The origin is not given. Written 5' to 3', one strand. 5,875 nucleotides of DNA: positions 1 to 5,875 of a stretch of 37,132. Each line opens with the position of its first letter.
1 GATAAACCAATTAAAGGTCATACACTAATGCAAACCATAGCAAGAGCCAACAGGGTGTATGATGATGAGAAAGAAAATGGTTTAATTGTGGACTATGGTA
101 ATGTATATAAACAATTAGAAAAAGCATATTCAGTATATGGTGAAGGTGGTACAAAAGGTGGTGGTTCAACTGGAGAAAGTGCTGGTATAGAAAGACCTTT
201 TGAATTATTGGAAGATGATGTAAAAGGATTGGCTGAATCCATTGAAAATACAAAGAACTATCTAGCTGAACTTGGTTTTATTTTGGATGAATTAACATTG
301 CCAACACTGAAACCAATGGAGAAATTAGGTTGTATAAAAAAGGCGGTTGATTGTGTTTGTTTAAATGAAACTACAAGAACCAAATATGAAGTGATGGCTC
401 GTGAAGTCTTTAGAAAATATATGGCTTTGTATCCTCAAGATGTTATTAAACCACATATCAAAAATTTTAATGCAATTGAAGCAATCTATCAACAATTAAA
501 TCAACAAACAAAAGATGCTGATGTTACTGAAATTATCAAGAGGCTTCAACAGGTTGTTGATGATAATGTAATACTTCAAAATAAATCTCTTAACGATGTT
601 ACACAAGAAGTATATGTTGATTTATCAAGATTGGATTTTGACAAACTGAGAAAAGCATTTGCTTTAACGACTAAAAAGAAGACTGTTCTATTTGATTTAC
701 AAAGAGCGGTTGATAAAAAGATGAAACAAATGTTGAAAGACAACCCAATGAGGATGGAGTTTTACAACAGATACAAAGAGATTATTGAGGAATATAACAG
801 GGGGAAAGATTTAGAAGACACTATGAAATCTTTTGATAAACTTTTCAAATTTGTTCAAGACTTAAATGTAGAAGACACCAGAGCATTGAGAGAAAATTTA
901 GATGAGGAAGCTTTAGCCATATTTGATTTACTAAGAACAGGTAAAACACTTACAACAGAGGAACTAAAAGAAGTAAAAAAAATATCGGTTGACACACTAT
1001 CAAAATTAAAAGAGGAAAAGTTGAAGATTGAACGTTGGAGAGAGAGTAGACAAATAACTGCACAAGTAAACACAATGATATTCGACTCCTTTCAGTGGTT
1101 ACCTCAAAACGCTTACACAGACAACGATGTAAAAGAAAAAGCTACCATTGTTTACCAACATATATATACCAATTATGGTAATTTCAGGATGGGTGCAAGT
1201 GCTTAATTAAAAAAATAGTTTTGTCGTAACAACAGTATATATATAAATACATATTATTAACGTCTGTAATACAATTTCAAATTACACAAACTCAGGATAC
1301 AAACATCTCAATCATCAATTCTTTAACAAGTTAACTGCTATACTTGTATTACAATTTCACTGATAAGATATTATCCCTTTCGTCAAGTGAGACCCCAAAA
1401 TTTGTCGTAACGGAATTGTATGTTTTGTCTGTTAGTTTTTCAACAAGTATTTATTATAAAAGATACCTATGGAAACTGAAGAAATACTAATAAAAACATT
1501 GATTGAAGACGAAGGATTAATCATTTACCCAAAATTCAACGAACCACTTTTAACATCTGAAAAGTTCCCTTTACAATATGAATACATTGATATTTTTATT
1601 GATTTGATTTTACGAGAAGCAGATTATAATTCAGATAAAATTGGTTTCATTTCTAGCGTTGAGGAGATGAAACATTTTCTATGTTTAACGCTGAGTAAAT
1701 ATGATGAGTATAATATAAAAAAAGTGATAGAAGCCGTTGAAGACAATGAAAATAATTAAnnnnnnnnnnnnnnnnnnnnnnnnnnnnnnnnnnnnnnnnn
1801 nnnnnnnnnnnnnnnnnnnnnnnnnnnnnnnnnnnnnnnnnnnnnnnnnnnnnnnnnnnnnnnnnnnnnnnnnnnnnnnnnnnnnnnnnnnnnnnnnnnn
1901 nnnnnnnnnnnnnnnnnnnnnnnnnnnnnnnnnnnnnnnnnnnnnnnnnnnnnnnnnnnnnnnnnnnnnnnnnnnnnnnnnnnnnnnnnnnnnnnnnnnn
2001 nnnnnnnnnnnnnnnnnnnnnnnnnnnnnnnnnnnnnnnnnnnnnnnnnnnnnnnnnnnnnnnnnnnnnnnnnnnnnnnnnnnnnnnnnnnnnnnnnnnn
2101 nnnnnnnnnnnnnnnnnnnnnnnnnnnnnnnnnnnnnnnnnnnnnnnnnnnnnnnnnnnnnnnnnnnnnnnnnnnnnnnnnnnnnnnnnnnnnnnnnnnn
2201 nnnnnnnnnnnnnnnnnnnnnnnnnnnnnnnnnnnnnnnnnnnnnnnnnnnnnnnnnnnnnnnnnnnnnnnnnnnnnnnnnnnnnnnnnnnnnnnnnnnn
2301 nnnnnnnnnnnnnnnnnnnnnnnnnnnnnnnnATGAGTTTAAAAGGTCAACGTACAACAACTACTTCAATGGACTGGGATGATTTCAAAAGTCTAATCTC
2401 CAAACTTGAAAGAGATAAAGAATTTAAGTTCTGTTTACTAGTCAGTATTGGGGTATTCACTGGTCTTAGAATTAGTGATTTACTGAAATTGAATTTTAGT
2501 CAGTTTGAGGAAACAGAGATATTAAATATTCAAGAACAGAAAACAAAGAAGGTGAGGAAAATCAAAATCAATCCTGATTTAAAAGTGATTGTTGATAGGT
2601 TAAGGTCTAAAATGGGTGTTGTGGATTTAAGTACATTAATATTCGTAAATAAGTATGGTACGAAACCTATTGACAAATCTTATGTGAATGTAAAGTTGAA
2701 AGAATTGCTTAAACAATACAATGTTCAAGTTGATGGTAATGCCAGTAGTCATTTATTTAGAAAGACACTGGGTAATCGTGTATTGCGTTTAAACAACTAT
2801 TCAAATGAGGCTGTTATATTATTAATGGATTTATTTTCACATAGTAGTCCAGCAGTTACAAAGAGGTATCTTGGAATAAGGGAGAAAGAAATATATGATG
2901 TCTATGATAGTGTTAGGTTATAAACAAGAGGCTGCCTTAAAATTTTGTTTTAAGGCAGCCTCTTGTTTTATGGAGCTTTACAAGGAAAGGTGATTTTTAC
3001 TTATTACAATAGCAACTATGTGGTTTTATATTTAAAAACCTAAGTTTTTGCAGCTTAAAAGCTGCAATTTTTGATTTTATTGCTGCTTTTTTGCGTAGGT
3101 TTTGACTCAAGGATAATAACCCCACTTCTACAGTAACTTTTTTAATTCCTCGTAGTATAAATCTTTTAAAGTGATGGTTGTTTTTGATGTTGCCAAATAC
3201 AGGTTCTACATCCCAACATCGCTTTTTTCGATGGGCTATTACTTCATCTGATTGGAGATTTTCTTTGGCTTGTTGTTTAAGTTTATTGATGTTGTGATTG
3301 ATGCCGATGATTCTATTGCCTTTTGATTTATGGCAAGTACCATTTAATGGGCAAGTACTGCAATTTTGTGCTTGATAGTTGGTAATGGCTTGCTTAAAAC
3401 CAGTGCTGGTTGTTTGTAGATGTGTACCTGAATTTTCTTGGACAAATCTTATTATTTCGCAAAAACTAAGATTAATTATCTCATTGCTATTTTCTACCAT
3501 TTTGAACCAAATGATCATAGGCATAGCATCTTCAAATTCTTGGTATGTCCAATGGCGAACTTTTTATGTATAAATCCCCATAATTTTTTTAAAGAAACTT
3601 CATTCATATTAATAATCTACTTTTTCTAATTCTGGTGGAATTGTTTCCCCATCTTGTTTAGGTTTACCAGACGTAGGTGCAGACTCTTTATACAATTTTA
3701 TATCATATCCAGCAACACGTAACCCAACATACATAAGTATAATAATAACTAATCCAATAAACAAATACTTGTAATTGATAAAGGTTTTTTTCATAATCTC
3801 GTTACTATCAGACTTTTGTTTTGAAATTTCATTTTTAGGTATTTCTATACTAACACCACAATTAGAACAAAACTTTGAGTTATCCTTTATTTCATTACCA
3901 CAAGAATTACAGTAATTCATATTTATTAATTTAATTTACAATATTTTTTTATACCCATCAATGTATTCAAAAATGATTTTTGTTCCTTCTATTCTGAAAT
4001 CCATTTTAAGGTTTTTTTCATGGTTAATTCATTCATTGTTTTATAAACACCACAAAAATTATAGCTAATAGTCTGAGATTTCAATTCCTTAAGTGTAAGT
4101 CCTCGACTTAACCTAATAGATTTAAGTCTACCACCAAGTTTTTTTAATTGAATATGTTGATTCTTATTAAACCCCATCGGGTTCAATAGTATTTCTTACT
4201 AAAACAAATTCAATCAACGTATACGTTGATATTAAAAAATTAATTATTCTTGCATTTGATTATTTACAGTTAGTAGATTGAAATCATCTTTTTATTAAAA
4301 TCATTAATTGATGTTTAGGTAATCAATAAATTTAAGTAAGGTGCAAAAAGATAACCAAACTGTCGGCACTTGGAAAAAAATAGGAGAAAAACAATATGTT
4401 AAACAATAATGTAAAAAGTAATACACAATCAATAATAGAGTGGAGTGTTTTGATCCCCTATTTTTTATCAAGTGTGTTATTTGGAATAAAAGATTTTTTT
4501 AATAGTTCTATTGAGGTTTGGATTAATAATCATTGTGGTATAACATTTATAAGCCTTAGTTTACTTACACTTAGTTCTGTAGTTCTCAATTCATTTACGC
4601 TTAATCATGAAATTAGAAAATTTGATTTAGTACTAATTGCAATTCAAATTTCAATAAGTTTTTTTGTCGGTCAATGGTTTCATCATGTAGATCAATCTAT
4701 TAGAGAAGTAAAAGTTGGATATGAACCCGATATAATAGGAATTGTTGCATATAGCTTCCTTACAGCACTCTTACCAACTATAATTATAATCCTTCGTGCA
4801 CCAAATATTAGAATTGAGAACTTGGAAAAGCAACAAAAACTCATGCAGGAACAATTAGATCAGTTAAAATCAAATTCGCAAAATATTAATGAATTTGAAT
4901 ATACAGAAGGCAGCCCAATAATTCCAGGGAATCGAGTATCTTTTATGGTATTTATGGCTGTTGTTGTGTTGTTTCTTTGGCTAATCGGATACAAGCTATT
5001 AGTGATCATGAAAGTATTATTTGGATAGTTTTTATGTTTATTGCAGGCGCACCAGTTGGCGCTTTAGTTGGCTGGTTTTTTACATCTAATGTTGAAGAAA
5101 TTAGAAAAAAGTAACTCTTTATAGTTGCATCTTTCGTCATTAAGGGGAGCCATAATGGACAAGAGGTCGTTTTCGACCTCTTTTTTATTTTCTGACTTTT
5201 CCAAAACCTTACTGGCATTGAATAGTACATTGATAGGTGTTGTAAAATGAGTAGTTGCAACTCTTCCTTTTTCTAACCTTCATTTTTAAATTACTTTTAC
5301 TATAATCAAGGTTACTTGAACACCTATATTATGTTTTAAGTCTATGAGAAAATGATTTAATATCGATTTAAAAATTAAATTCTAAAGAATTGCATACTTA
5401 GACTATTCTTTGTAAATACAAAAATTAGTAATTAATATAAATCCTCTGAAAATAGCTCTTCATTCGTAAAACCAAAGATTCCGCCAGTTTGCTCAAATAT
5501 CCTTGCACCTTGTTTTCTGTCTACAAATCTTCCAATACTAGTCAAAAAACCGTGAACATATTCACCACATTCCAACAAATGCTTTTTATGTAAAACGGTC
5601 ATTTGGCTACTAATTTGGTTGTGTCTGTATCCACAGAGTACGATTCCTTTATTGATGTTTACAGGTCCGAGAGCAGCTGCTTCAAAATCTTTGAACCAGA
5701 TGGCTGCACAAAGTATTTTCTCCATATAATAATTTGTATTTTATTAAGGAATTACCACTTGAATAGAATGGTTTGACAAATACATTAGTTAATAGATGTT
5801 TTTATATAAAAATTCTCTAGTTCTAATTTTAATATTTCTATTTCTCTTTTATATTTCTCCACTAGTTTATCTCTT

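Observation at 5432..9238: WYL-regulator-led operon of four unassignable proteins in a defence-island setting: candidate undescribed defence or stress system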

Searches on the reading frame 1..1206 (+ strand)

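Call 10: search_protein_families(library=pfam, proteins=[window:28-1206:+], max_evalue=0.01)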
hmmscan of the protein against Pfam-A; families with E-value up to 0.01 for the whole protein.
window:28-1206:+ (392 aa): 0 families

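Call 54: search_protein_families(library=pfam, proteins=[window:1-1206:+], max_evalue=0.1)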
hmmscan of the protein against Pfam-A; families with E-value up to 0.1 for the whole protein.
window:1-1206:+ (401 aa): 2 families
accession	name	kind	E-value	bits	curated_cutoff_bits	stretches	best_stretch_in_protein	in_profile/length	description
PF22679.2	T1R_D3-like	-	3.8e-06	27.8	27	1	1-32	125-156/158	Type I restriction enzyme subunit R domain 3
PF01634.23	HisG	-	0.038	14.4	25.5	1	304-330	104-130/158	ATP phosphoribosyltransferase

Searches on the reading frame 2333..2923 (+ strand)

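Call 10: search_protein_families(library=pfam, proteins=[window:2333-2923:+], max_evalue=0.01)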
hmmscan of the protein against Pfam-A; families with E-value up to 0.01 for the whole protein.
window:2333-2923:+ (196 aa): 1 family
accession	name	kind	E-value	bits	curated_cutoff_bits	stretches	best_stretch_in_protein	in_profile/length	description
PF00589.27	Phage_integrase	-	8.2e-13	48.9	27.1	1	14-182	4-168/172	Phage integrase family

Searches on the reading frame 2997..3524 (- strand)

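Call 10: search_protein_families(library=pfam, proteins=[window:2997-3524:-], max_evalue=0.01)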
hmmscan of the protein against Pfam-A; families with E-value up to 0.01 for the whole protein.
window:2997-3524:- (175 aa): 3 families
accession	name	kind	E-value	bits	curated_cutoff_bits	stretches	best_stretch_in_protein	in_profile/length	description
PF13751.12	DDE_Tnp_1_6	-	3.3e-29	102.1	25.1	1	38-145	16-123/125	Transposase DDE domain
PF01609.27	DDE_Tnp_1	-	0.0014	18.9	23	1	81-143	130-200/200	Transposase DDE domain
PF11053.13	DNA_Packaging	-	0.0071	16.7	25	0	85-134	25-74/157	Terminase DNA packaging enzyme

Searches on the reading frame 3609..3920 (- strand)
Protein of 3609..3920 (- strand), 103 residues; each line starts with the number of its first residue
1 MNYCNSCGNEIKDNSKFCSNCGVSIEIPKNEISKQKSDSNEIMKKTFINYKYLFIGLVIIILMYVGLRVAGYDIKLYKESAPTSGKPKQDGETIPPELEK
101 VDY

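Call 10: search_protein_families(library=pfam, proteins=[window:3609-3920:-], max_evalue=0.01)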
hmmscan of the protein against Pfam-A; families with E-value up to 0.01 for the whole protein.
window:3609-3920:- (103 aa): 6 families
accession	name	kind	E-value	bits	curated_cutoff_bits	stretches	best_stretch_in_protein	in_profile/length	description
PF13240.11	Zn_Ribbon_1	-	2.3e-07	30.8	25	1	3-22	1-20/23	zinc-ribbon domain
PF13248.11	Zn_ribbon_3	-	2.2e-05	24.2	27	1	1-23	2-24/26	zinc-ribbon domain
PF12773.13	DZR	-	7.6e-05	23.2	27.3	1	4-26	1-23/45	Double zinc ribbon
PF14803.11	Zn_ribbon_Nudix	-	0.00062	20.1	25.6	0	16-26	1-11/34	Nudix N-terminal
PF17032.10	Zn_ribbon_15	-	0.0055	17.9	28.9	1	2-22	53-73/73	zinc-ribbon family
PF09297.16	Zn_ribbon_NUD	-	0.0082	16.3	24.8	0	13-22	1-10/32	NADH pyrophosphatase zinc ribbon domain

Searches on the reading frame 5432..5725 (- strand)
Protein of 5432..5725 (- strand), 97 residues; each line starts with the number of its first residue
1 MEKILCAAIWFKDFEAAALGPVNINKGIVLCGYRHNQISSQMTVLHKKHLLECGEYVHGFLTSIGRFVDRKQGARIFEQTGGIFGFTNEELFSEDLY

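Call 3: search_protein_families(library=pfam, proteins=[window:5432-5725:-], max_evalue=1)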
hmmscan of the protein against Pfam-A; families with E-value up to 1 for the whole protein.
window:5432-5725:- (97 aa): 1 family
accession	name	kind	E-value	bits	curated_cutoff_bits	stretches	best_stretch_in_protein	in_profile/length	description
PF24858.1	AGMP_C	-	0.091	13.2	28.3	1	37-78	18-59/88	Alkylglycerol monooxygenase C-terminal domain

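Call 4: search_protein_families(library=padloc, proteins=[window:5432-5725:-], max_evalue=1)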
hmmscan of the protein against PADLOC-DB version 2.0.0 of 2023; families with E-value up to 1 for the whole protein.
window:5432-5725:- (97 aa): 0 families

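Call 5: search_protein_families(library=phrogs, proteins=[window:5432-5725:-], max_evalue=1)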
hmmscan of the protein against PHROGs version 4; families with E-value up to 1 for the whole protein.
window:5432-5725:- (97 aa): 2 families
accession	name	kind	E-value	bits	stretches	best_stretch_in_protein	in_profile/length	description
phrog_839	-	unknown function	5.1e-14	53.5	1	2-96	81-174/253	-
phrog_30906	-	unknown function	0.32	11.8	0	66-73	27-34/35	-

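Call 6: search_protein_families(library=ncbifam, proteins=[window:5432-5725:-], max_evalue=1)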
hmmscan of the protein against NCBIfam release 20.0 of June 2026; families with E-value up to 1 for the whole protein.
window:5432-5725:- (97 aa): 0 families

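Call 14: search_solved_structures(query=window:5432-5725:-, max_evalue=10)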
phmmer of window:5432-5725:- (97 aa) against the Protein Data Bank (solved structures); distinct sequences matched with E-value up to 10: 1.
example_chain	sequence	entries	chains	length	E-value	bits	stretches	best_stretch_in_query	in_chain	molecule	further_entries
3ct9_A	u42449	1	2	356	1.5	12.2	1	3-44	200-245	Acetylornithine deacetylase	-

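Call 39: search_dna_similar(query=window:5432-5725:-, collection=phages, mode=protein, max_evalue=0.001, max_rows=20)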
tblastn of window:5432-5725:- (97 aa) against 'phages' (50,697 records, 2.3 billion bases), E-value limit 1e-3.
Records with a match: 8; places in all: 8; records where one place covers at least 80% of the query: 6.
Best place of each record, by identity: <60% 8.
By first word of the organism name: Pasteurella 3; Sphingomonas 2; Tenacibaculum 2; phage 1.
By host as written in the record: Sphingomonas paucimobilis, Felix d'Herelle Reference Center for Phages host ... 2; Tenacibaculum sp. 2; - 1; Pasteurella multocida 1; Pasteurella multocida Past33 1; Pasteurella multocida Past3 1.
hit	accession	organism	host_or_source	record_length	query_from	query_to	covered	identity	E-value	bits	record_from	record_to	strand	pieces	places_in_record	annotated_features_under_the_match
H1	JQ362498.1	Sphingomonas phage PAU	Sphingomonas paucimobilis, Felix ...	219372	1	97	100%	40.5%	4e-14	71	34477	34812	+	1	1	53: gp53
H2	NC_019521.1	Sphingomonas phage PAU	Sphingomonas paucimobilis, Felix ...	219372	1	97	100%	40.5%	4e-14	71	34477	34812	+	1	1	53: gp53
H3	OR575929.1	phage csAssE-Sib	human gut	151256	2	97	99%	38.0%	2e-12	67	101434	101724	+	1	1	hypothetical protein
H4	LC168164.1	Tenacibaculum phage pT24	Tenacibaculum sp.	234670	2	97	99%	37.7%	5e-15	74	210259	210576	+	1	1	hypothetical protein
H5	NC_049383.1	Tenacibaculum phage pT24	Tenacibaculum sp.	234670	2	97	99%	37.7%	5e-15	74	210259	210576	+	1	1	hypothetical protein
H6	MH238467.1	Pasteurella phage Pm86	Pasteurella multocida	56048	2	97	99%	35.6%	1e-3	42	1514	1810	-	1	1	hypothetical protein (x2)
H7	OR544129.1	Pasteurella phage Pmp12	Pasteurella multocida Past33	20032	35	97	65%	42.4%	9e-5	45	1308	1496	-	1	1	hypothetical protein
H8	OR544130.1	Pasteurella phage Pmp13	Pasteurella multocida Past3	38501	35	97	65%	42.4%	9e-5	45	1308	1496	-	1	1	hypothetical protein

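Call 112: get_annotated_region(hit=H3, flank=4000)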
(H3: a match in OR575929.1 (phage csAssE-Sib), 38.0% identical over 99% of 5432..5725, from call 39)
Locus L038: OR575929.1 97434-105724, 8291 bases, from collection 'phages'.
description: Phage csAssE-Sib, complete genome.
organism: phage csAssE-Sib (NCBI taxid 3092639)
taxonomy: Viruses; Duplodnaviria; Heunggongvirae; Uroviricota; Caudoviricetes
host: -; source: human gut; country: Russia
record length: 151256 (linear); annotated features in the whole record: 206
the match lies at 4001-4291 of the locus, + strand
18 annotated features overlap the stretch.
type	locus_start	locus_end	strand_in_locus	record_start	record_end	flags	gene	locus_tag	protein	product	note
CDS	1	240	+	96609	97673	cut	-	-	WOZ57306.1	spike protein/glycoprotein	Spike protein/glycoprotein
CDS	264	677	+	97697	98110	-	-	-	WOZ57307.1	hypothetical protein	-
CDS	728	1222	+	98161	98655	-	-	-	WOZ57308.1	hypothetical protein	-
CDS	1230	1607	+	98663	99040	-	-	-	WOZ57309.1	hypothetical protein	-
CDS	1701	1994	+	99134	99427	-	-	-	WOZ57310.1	hypothetical protein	-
CDS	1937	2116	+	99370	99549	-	-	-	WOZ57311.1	hypothetical protein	-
CDS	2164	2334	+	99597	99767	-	-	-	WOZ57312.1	DNA binding protein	-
CDS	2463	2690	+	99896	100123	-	-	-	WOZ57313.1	hypothetical protein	-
CDS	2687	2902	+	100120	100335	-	-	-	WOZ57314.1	hypothetical protein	-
CDS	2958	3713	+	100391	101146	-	-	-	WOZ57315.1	protein of unknown function (DUF2829)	Protein of unknown function (DUF2829)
CDS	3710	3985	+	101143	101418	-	-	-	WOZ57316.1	hypothetical protein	-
CDS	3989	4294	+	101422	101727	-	-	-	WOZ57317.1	hypothetical protein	-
CDS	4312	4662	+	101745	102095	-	-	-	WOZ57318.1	hypothetical protein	-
CDS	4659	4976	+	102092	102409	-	-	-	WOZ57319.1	hypothetical protein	-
CDS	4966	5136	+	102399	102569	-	-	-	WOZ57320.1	hypothetical protein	-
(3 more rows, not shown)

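Call 113: get_annotated_region(hit=H4, flank=4000)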
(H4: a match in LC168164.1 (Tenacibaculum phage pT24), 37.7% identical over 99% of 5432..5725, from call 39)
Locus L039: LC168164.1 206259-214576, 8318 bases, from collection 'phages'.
description: Tenacibaculum phage pT24 DNA, complete genome.
organism: Tenacibaculum phage pT24 (NCBI taxid 1880590)
taxonomy: Viruses; Duplodnaviria; Heunggongvirae; Uroviricota; Caudoviricetes; Kungbxnavirus; Kungbxnavirus pT24
host: Tenacibaculum sp.; source: -; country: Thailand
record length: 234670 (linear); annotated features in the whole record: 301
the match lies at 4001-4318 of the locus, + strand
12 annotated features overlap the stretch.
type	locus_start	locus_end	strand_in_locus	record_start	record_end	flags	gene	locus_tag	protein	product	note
CDS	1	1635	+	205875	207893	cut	-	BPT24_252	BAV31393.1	DNA topoisomerase 2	-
CDS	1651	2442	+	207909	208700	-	-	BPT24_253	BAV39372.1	hypothetical protein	-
CDS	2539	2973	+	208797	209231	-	-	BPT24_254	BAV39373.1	hypothetical protein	-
CDS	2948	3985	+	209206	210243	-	-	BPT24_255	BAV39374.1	Pnk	-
CDS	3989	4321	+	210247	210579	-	-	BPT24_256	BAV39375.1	hypothetical protein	-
CDS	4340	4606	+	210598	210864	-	-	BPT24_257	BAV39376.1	hypothetical protein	-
CDS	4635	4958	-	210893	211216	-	-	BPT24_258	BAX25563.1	T5orf172 domain-containing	-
CDS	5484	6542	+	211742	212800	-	-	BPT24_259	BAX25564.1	RNA ligase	-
CDS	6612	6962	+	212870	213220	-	-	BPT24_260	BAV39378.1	hypothetical protein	-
CDS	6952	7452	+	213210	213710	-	-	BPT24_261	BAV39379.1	hypothetical protein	-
CDS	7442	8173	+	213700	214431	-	-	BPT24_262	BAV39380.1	hypothetical protein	-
CDS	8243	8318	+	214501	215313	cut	-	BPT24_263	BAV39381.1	hypothetical protein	-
